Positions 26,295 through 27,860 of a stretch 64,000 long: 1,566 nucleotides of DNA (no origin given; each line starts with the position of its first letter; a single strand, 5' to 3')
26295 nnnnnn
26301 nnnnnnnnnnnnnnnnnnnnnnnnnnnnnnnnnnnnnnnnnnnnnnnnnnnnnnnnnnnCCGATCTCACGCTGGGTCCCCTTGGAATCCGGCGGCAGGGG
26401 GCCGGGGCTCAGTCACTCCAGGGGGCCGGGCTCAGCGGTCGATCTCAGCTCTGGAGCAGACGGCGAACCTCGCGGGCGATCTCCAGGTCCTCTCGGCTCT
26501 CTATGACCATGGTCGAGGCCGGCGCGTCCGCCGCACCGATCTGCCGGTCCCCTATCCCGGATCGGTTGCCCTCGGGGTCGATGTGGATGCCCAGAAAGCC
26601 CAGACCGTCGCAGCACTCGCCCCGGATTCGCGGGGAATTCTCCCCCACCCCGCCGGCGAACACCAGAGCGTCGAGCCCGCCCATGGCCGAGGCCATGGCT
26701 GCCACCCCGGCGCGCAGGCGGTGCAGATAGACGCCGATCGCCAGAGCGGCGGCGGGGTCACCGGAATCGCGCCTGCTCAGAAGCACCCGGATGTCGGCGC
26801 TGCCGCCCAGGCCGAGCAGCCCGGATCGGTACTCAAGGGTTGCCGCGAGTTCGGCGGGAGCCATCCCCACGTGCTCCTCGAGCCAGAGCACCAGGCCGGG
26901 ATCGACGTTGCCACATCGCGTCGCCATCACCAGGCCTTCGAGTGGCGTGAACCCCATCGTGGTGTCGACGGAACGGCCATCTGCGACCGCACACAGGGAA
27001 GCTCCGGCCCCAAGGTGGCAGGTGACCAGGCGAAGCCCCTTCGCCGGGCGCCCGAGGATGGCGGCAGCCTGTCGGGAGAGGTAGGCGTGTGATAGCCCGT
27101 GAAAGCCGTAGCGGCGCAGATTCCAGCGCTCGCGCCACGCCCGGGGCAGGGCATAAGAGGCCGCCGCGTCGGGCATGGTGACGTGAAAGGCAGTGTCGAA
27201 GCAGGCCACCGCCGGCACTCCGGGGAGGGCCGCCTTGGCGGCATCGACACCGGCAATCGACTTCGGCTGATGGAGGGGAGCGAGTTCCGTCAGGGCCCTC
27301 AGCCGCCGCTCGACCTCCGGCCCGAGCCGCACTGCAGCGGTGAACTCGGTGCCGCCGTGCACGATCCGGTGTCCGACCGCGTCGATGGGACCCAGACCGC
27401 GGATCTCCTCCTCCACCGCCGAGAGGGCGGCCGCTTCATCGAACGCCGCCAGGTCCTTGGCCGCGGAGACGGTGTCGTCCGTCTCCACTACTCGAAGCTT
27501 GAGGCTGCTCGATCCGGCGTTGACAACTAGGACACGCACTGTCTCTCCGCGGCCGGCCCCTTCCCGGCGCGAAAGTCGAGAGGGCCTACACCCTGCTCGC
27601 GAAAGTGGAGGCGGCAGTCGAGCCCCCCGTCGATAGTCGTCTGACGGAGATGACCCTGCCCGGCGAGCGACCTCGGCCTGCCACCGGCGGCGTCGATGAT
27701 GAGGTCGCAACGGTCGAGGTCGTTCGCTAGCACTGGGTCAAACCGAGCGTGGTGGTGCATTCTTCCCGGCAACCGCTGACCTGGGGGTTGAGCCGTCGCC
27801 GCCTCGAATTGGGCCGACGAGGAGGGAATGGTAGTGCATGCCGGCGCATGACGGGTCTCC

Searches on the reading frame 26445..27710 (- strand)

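Call 7: search_protein_families(library=ncbifam, proteins=[window:26445-27710:-], max_evalue=0.00001)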
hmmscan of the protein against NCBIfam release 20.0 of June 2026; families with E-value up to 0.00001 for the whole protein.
window:26445-27710:- (421 aa): 8 families
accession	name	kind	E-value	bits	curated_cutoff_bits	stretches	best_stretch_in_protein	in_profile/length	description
TIGR00016.1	ackA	subfamily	1.9e-111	372.7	293.4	1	104-419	83-404/405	acetate/propionate family kinase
NF009045.0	PRK12379.1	equivalog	1.6e-92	310.4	580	1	92-415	62-389/402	propionate kinase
NF009063.0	PRK12397.1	equivalog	2.7e-92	309.5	659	1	102-418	77-392/404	acetate/propionate family kinase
NF005462.0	PRK07058.1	equivalog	1.4e-85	287.7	486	1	106-420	83-391/396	acetate/propionate family kinase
NF009099.0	PRK12440.1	equivalog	1.1e-82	278.2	693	1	107-418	82-396/397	acetate/propionate family kinase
NF005520.0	PRK07157.1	equivalog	2e-75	254.4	561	1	103-419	78-398/400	acetate kinase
NF002834.0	PRK03011.1-5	subfamily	3e-22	79.2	222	1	199-358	150-309/357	butyrate kinase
TIGR02707.1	butyr_kinase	equivalog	6.5e-12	45.1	289.1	1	200-359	148-307/351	butyrate kinase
